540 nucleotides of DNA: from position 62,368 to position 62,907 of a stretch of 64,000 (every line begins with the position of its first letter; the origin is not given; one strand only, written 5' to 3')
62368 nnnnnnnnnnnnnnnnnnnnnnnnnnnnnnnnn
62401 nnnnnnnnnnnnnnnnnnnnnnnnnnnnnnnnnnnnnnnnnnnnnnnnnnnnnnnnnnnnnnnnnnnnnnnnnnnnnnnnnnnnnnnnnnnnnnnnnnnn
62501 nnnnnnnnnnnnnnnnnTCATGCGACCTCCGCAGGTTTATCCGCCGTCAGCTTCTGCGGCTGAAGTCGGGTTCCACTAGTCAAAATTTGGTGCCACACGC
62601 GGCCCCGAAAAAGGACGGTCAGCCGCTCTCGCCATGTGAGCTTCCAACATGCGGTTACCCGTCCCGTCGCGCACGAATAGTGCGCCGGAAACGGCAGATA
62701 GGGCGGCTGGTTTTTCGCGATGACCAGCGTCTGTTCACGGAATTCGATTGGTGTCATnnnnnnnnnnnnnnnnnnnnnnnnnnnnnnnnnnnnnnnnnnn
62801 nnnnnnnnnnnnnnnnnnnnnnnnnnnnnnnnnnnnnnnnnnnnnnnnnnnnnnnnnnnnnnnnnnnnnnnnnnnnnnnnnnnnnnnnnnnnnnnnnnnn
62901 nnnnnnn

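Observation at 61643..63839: Family A DNA polymerase cleanly split at motif A by an inserted 79-aa ORF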

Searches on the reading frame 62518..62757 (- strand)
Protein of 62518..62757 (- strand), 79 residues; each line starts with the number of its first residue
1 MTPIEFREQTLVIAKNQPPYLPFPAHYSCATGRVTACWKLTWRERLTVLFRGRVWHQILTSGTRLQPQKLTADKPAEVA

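Call 3: search_protein_families(library=pfam, proteins=[window:62518-62757:-], max_evalue=0.1)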
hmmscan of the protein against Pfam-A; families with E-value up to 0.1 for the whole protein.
window:62518-62757:- (79 aa): 1 family
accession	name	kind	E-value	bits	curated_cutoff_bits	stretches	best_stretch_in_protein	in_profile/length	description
PF19535.4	DUF6060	-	0.025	14.6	26.5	1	9-38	91-120/171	Family of unknown function (DUF6060)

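Call 6: search_dna_similar(query=window:62518-62757:-, collection=phages, mode=protein, max_evalue=1, max_rows=30)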
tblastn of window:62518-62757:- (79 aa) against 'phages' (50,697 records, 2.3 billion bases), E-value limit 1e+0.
Records with a match: 12; places in all: 12; records where one place covers at least 80% of the query: 5.
Best place of each record, by identity: 60-80% 3; <60% 9.
By first word of the organism name: Croceibacter 4; Brevundimonas 2; Xanthomonas 2; Faecalibacterium 1; Elizabethkingia 1; Caudoviricetes 1; Desulfofustis 1.
By host as written in the record: Croceibacter atlanticus HTCC2559 4; - 4; Brevundimonas pondensis LVF1 2; Faecalibacterium sp. FM8 1; Elizabethkingia anophelis 1.
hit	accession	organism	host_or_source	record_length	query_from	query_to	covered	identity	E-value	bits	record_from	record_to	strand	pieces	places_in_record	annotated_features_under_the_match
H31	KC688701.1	Croceibacter phage P2559Y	Croceibacter atlanticus HTCC2559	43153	1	75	95%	36.0%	1e-5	46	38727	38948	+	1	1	hypothetical protein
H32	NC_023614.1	Croceibacter phage P2559Y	Croceibacter atlanticus HTCC2559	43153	1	75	95%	36.0%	1e-5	46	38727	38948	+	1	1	hypothetical protein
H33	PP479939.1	Faecalibacterium phage Roos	Faecalibacterium sp. FM8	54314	1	62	78%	38.8%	4e-4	42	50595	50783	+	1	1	hypothetical protein (x2)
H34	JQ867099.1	Croceibacter phage P2559S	Croceibacter atlanticus HTCC2559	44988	1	75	95%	32.0%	1e-3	41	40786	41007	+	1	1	hypothetical protein (x2)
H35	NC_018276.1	Croceibacter phage P2559S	Croceibacter atlanticus HTCC2559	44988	1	75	95%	32.0%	1e-3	41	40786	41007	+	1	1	hypothetical protein (x2)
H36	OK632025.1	Elizabethkingia phage TCUEAP2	Elizabethkingia anophelis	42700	1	70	89%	27.6%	8e-2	35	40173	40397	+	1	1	hypothetical protein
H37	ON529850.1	Brevundimonas phage vB_BpoS-Gurke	Brevundimonas pondensis LVF1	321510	32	72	52%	41.5%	2e-1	35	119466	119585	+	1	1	hypothetical protein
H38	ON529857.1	Brevundimonas phage vB_BpoS-Kikimora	Brevundimonas pondensis LVF1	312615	32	72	52%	41.5%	5e-1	33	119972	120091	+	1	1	hypothetical protein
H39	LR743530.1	Xanthomonas phage Suba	Phage obtained from sewage water ...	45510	34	56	29%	60.9%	5e-3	39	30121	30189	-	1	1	hypothetical protein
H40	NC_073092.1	Xanthomonas phage Suba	Phage obtained from sewage water ...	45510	34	56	29%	60.9%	5e-3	39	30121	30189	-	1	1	hypothetical protein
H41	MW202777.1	Caudoviricetes sp.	Manatee Spring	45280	34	55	28%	63.6%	6e-2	36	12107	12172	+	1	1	none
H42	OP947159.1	Desulfofustis phage LS06-2018-MD02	-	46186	32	55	30%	54.2%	3e-1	34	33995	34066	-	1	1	dCMP deaminase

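Call 7: get_annotated_region(hit=H31, flank=5000)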
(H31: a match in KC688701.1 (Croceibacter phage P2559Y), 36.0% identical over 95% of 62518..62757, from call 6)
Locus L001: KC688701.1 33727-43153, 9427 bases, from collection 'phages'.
description: Croceibacter phage P2559Y, complete genome.
organism: Croceibacter phage P2559Y (NCBI taxid 1327037)
taxonomy: Viruses; Duplodnaviria; Heunggongvirae; Uroviricota; Caudoviricetes
host: Croceibacter atlanticus HTCC2559; source: seawater; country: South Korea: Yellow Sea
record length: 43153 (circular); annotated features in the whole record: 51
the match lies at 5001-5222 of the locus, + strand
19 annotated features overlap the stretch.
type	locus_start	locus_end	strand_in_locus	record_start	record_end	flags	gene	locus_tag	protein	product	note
CDS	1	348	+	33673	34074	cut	-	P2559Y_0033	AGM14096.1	hypothetical protein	-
CDS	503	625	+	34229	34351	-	-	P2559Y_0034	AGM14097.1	hypothetical protein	-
CDS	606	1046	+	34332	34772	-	-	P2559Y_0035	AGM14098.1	DUTP diphosphatase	-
CDS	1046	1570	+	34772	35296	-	-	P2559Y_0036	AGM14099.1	hypothetical protein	-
CDS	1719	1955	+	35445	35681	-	-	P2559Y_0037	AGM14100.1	hypothetical protein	-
CDS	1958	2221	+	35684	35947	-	-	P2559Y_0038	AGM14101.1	hypothetical protein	-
CDS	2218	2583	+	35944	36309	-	-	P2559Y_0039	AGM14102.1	hypothetical protein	-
CDS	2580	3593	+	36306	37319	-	-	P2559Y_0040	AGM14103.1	DNA methyltransferase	-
CDS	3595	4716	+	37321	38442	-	-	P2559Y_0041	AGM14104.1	DNA methyltransferase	-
CDS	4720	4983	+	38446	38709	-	-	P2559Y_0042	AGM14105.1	hypothetical protein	-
CDS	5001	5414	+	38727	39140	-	-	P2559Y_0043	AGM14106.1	hypothetical protein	-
CDS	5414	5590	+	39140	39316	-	-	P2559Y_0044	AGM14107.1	SEC-C motif protein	-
CDS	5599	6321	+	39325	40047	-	-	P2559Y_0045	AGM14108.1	DNA methyltransferase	-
CDS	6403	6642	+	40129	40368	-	-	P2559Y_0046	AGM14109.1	hypothetical protein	-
CDS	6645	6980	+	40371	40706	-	-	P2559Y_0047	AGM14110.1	hypothetical protein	-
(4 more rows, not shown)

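Call 8: get_annotated_region(hit=H33, flank=5000)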
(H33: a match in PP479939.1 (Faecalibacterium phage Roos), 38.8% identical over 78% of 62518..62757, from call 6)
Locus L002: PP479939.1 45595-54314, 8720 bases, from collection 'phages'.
description: Faecalibacterium phage Roos, complete genome.
organism: Faecalibacterium phage Roos (NCBI taxid 3135022)
taxonomy: Viruses
host: Faecalibacterium sp. FM8; source: human fecal sample; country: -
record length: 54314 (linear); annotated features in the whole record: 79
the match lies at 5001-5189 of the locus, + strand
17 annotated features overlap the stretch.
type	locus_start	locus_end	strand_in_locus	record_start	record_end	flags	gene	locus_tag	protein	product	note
CDS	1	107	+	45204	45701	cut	-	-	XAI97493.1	hypothetical protein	orf63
CDS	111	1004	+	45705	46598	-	-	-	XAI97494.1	hypothetical protein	orf64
CDS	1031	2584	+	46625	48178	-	-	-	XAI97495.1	hypothetical protein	orf65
CDS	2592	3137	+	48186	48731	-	-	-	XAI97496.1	hypothetical protein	orf66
CDS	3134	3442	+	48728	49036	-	-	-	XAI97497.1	hypothetical protein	orf67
CDS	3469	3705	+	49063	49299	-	-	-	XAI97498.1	hypothetical protein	orf68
CDS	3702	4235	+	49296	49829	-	-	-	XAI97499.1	hypothetical protein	orf69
CDS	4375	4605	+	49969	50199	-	-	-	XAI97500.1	hypothetical protein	orf70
CDS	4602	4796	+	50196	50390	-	-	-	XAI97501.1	hypothetical protein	orf71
CDS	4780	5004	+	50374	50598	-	-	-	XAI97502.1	hypothetical protein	orf72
CDS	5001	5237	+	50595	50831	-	-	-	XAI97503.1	hypothetical protein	orf73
CDS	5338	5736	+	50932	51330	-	-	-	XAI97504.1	hypothetical protein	orf74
CDS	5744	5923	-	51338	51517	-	-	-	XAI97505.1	hypothetical protein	orf75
CDS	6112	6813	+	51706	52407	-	-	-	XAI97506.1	hypothetical protein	orf76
CDS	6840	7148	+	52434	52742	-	-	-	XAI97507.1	hypothetical protein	orf77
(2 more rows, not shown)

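Call 11: find_homologous_proteins(query=window:62518-62757:-, max_evalue=0.001)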
Query window:62518-62757:- (79 aa): 30 proteins with E <= 0.001 among 31 candidates.
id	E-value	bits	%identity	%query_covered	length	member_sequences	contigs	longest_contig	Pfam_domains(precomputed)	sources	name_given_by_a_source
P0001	3.9e-48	179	100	100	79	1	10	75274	-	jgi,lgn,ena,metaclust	jgi:hypothetical protein|metaclust:\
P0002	5.8e-32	127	74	96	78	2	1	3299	-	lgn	-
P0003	1.2e-27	113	69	95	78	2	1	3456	-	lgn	-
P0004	9.1e-25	104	65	95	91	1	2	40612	-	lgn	-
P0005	2.5e-23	100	64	95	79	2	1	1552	-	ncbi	-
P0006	6.3e-23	98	63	91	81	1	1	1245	-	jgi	jgi:hypothetical protein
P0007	9.1e-23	98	64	95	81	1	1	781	-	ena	-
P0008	9.8e-23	98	61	99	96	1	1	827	-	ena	-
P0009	2.0e-22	97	62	95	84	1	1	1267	-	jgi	jgi:hypothetical protein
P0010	2.6e-22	96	62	95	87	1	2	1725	-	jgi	jgi:hypothetical protein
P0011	4.1e-22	96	60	95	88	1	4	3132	-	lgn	-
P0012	8.8e-22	95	57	95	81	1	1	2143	-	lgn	-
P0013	3.7e-21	93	63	95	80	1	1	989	-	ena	-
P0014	3.7e-21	93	61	95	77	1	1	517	-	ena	-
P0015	9.9e-21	91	59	99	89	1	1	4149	-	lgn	-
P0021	5.0e-19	86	58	99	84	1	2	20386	-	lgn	-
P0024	5.8e-18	83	53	97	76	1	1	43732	-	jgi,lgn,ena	-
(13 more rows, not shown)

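Call 12: find_encoding_contigs(protein=P0004, flank=5000, max_places=3)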
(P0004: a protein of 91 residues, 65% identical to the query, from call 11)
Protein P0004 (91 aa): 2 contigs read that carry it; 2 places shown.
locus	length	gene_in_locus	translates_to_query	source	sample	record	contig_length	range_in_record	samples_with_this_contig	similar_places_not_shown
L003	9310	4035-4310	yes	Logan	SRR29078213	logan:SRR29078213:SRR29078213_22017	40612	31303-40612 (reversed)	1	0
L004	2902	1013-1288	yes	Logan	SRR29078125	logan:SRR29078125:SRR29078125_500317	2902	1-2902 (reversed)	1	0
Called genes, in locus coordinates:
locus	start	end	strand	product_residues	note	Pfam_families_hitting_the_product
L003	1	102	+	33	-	?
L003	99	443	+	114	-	-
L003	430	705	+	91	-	-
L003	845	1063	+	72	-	-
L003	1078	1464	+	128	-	-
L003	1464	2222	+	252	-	-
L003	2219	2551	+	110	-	-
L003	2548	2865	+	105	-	PF06147:DUF968 (weak)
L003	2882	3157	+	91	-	-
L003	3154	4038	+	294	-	-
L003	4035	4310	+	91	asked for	-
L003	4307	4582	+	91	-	-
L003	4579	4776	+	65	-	-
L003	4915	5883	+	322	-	PF00589:Phage_integrase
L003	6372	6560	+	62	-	-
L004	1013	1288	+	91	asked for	-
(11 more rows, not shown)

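Call 13: find_encoding_contigs(protein=P0024, flank=5000, max_places=3)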
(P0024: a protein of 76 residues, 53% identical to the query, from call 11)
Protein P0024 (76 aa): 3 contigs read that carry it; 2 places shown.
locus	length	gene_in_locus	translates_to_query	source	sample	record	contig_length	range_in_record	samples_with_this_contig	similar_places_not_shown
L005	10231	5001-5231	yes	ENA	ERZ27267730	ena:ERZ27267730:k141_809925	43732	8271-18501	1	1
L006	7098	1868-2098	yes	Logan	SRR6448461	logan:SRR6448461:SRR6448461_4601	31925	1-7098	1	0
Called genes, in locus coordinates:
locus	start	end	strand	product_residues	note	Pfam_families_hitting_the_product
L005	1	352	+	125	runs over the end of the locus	PF08774:VRR_NUC (weak)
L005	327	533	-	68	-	-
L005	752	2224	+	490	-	PF02195:ParB_N, PF17762:HTH_ParB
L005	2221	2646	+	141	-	-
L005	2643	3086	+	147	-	-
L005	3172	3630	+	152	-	-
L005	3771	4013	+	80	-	-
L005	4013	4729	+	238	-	PF23872:DUF7227 (faint)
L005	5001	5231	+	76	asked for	-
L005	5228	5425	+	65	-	PF12728:HTH_17, PF00376:MerR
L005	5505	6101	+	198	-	-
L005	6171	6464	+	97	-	PF18932:DUF5681 (weak)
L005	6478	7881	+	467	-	-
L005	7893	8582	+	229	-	-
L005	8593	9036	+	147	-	-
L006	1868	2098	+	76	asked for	-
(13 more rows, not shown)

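Call 14: find_encoding_contigs(protein=P0021, flank=5000, max_places=3)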
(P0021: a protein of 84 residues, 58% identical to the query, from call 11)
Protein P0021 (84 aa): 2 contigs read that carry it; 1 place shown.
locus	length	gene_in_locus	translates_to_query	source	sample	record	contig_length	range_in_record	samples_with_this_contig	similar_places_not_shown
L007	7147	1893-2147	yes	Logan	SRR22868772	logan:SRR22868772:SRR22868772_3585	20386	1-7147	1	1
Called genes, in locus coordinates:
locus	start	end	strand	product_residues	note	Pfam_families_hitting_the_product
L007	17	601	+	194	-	-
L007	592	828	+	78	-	-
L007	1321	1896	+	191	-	-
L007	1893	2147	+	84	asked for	-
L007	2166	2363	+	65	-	PF12728:HTH_17, PF00376:MerR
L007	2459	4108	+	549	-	PF17289:Terminase_6C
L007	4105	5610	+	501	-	-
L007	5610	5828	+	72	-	-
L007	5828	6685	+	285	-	-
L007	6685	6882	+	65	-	-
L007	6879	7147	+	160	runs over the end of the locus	-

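Call 24: search_protein_families(library=phrogs, proteins=[window:62518-62757:-], max_evalue=0.01)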
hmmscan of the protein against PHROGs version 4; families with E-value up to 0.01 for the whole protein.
window:62518-62757:- (79 aa): 0 families

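Call 47: predict_structure(alignment_id=A2)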
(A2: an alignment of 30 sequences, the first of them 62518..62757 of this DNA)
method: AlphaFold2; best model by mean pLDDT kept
length: 79 residues; sequences in the alignment: 30
mean_pLDDT: 77.1   pTM: 0.58
mean pLDDT of the five models: 77.1, 74.4, 74.2, 72.2, 69.7
residues with pLDDT >= 90: 21; 70-90: 33; 50-70: 21; < 50: 4
segments of 3 or more residues with pLDDT < 50: none
pLDDT, mean of each block of 10 residues (from residue 1): 77 54 78 88 96 84 62 78
secondary structure, 60 per line:
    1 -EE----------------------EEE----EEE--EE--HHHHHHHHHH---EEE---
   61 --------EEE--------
elements in order: E26-28 E33-35 H42-51 E55-57 E69-71

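Call 52: fold_search(model_id=the predicted structure, library=pdb)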
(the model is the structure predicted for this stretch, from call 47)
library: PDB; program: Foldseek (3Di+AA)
matches with E <= 10: 12; with E <= 0.001: 0
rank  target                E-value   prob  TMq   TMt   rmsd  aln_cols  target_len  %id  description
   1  7dc8_F                2.3e+00  0.07  0.29  0.15  17.7        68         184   10  Crystal structure of Switch Ab Fab and hIL6R in complex with ATP (released 2021-01-13)
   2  6uji_M                3.4e+00  0.04  0.19  0.05  11.1        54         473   22  Low resolution crystal structure (5.5 A) of the anthrax toxin protective antigen heptamer prepore D425A mutant (released 2020-10-07)
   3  3pjv_F                4.1e+00  0.04  0.21  0.14  12.8        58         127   10  Structure of Pseudomonas fluorescence LapD periplasmic domain (released 2011-02-09)
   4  3pjv_D                5.4e+00  0.03  0.21  0.14  12.7        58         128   10  Structure of Pseudomonas fluorescence LapD periplasmic domain (released 2011-02-09)
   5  2y9h_C                5.4e+00  0.02  0.17  0.07  12.2        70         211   23  Structure A of CRISPR endoribonuclease Cse3 bound to 19 nt RNA (released 2011-05-18)
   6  6tmh_e                6.5e+00  0.08  0.25  0.29   7.2        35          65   11  Cryo-EM structure of Toxoplasma gondii mitochondrial ATP synthase dimer, OSCP/F1/c-ring model (released 2020-12-16)
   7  7qi8                  8.4e+00  0.02  0.23  0.06  11.2        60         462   15  CRYSTAL STRUCTURE OF LYSYL-TRNA SYNTHETASE FROM Mycobacterium tuberculosis COMPLEXED WITH L-LYSINE AND INHIBITOR (released 2022-10-19)
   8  3qrq_A                9.0e+00  0.02  0.16  0.07  10.9        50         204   30  Structure of Thermus Thermophilus Cse3 bound to an RNA representing a pre-cleavage complex (released 2011-05-25)
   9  2y9h_O                9.0e+00  0.02  0.16  0.08  10.9        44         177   32  Structure A of CRISPR endoribonuclease Cse3 bound to 19 nt RNA (released 2011-05-18)
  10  4gu3_C                9.0e+00  0.01  0.14  0.06  17.5        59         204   15  Crystal structure of the T1L reovirus attachment protein sigma1 in complex with the GM2 glycan (released 2012-12-05)
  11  6pfl_A                9.6e+00  0.01  0.14  0.15   7.9        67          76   12  Crystal structure of Human HUWE1 WWE domain in complex with ADPR (released 2019-07-24)
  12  7q34_A                9.6e+00  0.01  0.17  0.13  10.8        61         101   16  Crystal structure of the multidrug binding transcriptional regulator LmrR in complex squaraine dye (released 2022-06-01)

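Call 53: fold_search(model_id=the predicted structure, library=viral)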
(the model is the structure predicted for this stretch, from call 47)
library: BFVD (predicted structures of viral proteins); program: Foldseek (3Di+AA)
matches with E <= 10: 95; with E <= 0.001: 1
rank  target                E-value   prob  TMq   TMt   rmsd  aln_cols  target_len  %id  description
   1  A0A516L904            4.6e-05  1.00  0.69  0.37   4.1        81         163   30  (no name in the UniProt tables at hand)
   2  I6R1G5                1.1e-02  1.00  0.57  0.25   6.9        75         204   32  (no name in the UniProt tables at hand)
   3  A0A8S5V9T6            2.0e-02  1.00  0.64  0.32   3.7        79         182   23  Uncharacterized protein [Ackermannviridae sp. ctUml7]
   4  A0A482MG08            5.2e-01  0.47  0.50  0.39   6.2        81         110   18  (no name in the UniProt tables at hand)
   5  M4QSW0                6.7e-01  0.47  0.39  0.19   9.2        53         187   28  (no name in the UniProt tables at hand)
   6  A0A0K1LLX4            8.2e-01  0.47  0.54  0.52   5.1        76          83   18  Uncharacterized protein [Rhodobacter phage RcSpartan]
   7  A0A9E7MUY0            1.1e+00  0.13  0.31  0.28   4.9        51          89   18  (no name in the UniProt tables at hand)
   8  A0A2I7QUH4            2.5e+00  0.02  0.17  0.19  16.2        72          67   11  (no name in the UniProt tables at hand)
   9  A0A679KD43            2.8e+00  0.21  0.42  0.54   8.4        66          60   27  Uncharacterized protein [Xanthomonas phage Suba]
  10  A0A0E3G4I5            2.8e+00  0.08  0.29  0.37   8.1        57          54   12  Uncharacterized protein [Synechococcus phage ACG-2014f]
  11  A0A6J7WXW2            3.0e+00  0.08  0.32  0.35  10.1        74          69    9  Uncharacterized protein [uncultured Caudovirales phage]
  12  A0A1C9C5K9            3.2e+00  0.06  0.19  0.09  11.0        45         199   13  Uncharacterized protein [Heterosigma akashiwo virus 01]
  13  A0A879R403            3.2e+00  0.04  0.24  0.13  12.2        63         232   13  AbrB/MazE/SpoVT family DNA-binding domain-containing protein [Synechococcus phage S-SRM01]
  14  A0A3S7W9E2            3.9e+00  0.03  0.18  0.17   8.4        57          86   14  Endonuclease [Streptococcus phage SW11]
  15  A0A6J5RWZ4            4.1e+00  0.11  0.33  0.43   5.0        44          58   14  Uncharacterized protein [uncultured Caudovirales phage]
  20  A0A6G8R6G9            4.7e+00  0.04  0.18  0.33  10.5        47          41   13  Uncharacterized protein [Synechococcus phage S-H34]
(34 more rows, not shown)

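Call 73: get_annotated_region(hit=H34, flank=1500)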
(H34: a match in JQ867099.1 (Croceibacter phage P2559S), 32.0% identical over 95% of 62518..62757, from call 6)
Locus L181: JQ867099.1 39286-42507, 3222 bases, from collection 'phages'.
description: Croceibacter phage P2559S, complete genome.
organism: Croceibacter phage P2559S (NCBI taxid 1176422)
taxonomy: Viruses; Duplodnaviria; Heunggongvirae; Uroviricota; Caudoviricetes
host: Croceibacter atlanticus HTCC2559; source: seawater; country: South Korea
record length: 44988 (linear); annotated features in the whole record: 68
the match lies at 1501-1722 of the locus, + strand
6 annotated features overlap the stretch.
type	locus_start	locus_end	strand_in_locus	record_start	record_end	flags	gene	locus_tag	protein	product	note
CDS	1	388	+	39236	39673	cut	-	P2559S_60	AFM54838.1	hypothetical protein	-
CDS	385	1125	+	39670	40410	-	-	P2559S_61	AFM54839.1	DNA polymerase III epsilon subunit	-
CDS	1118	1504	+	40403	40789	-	-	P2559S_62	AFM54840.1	hypothetical protein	-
CDS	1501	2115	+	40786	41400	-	-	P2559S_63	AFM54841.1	hypothetical protein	-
CDS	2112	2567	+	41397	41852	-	-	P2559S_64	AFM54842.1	single-stranded DNA-binding protein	-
CDS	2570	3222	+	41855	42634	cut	-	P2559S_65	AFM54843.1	hypothetical protein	containing ASCH domain; cl01020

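Call 76: search_protein_families(library=pfam, proteins=[L181:1501-2115:+, L001:5001-5414:+, L002:5001-5237:+], max_evalue=0.1)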
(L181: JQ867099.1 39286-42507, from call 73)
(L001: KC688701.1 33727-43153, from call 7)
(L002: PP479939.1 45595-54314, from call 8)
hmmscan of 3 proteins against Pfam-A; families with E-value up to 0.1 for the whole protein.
L181:1501-2115:+ (204 aa): 1 family
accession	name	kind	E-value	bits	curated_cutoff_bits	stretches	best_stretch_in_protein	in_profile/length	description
PF20770.3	PAN2_N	-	0.066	12.8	26.6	1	54-115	211-269/301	PAN2 N-terminal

L001:5001-5414:+ (137 aa): 0 families

L002:5001-5237:+ (78 aa): 0 families

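Call 77: search_protein_families(library=phrogs, proteins=[L181:1501-2115:+, L001:5001-5414:+, L002:5001-5237:+], max_evalue=0.01)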
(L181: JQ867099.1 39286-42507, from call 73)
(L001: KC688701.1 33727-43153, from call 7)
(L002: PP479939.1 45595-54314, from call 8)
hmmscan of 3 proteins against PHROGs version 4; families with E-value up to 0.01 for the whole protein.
L181:1501-2115:+ (204 aa): 2 families
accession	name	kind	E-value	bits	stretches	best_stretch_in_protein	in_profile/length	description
phrog_5845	-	unknown function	1.6e-41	143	1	65-197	3-142/170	-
phrog_11885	-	unknown function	0.0097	17.1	0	16-57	19-60/100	-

L001:5001-5414:+ (137 aa): 0 families

L002:5001-5237:+ (78 aa): 2 families
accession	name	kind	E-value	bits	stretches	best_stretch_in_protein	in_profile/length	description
phrog_11885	-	unknown function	3.6e-07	31.3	1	3-57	4-58/100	-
phrog_25433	-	unknown function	0.0034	18.1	1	30-75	163-208/210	-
